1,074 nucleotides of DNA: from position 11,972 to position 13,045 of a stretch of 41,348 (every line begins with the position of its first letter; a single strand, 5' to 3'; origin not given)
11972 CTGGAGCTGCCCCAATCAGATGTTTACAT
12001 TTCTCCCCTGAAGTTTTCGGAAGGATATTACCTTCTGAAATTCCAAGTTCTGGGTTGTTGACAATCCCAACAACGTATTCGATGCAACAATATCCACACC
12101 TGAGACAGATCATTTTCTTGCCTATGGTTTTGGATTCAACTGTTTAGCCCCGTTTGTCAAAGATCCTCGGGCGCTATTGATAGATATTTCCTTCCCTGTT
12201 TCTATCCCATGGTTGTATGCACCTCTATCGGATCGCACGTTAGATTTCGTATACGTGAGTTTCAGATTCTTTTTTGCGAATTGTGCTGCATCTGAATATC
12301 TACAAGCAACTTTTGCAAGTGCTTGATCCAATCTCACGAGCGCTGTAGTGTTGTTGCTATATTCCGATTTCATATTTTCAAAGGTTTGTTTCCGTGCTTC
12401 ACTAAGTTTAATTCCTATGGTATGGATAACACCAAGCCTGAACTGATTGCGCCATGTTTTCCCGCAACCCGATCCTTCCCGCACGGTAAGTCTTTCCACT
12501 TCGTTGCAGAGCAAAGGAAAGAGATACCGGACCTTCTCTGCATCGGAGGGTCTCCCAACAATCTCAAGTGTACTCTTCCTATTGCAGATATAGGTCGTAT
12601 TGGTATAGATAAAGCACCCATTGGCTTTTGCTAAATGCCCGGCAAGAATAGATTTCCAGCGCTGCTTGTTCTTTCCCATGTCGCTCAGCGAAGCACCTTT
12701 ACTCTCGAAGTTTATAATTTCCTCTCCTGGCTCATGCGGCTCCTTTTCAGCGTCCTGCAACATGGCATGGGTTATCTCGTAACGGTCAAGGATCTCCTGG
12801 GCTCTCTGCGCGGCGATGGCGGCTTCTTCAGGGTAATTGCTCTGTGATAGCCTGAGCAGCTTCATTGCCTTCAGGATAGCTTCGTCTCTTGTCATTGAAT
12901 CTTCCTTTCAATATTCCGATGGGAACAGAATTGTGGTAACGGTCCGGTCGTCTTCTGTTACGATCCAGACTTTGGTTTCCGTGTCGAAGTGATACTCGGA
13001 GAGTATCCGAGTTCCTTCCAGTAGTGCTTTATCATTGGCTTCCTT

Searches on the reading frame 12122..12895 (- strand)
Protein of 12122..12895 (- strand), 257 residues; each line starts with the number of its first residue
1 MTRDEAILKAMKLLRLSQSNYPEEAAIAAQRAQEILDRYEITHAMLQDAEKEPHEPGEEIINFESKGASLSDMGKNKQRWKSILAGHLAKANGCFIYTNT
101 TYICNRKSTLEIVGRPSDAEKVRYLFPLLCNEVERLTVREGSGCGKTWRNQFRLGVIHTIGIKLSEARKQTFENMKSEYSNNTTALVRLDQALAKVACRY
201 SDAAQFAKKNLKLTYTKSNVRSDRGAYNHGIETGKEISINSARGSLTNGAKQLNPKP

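Call 11: search_protein_families(library=pfam, proteins=[window:12122-12895:-], max_evalue=0.01)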
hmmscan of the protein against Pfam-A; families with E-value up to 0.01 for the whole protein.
window:12122-12895:- (257 aa): 2 families
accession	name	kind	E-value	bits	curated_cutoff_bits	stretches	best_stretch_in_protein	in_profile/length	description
PF23771.1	DUF7168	-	5.1e-12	46.1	25.5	1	74-171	14-115/140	Domain of unknown function (DUF7168)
PF10979.13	DUF2786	-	1.9e-06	28.1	23.9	1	11-43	7-40/40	Protein of unknown function (DUF2786)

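Call 12: search_protein_families(library=phrogs, proteins=[window:12122-12895:-], max_evalue=0.001)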
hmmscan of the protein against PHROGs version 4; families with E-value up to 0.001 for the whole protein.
window:12122-12895:- (257 aa): 1 family
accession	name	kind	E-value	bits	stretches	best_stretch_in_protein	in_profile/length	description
phrog_421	-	unknown function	1.7e-31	110.6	1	1-245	4-232/241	unknown function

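Call 14: find_encoding_contigs(protein=window:12122-12895:-, flank=10000, max_places=6)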
Protein window:12122-12895:- (257 aa): 1 contig read that carries it; 1 place shown.
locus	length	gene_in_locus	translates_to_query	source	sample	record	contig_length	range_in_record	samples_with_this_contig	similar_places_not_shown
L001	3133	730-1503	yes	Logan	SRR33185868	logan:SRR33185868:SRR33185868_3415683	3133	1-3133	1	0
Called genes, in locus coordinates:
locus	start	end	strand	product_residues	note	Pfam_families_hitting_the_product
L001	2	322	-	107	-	?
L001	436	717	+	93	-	-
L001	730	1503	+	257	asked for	PF10979:DUF2786 (weak), PF23771:DUF7168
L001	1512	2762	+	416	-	PF26125:AcrVA2-like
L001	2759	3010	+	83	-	-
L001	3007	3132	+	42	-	?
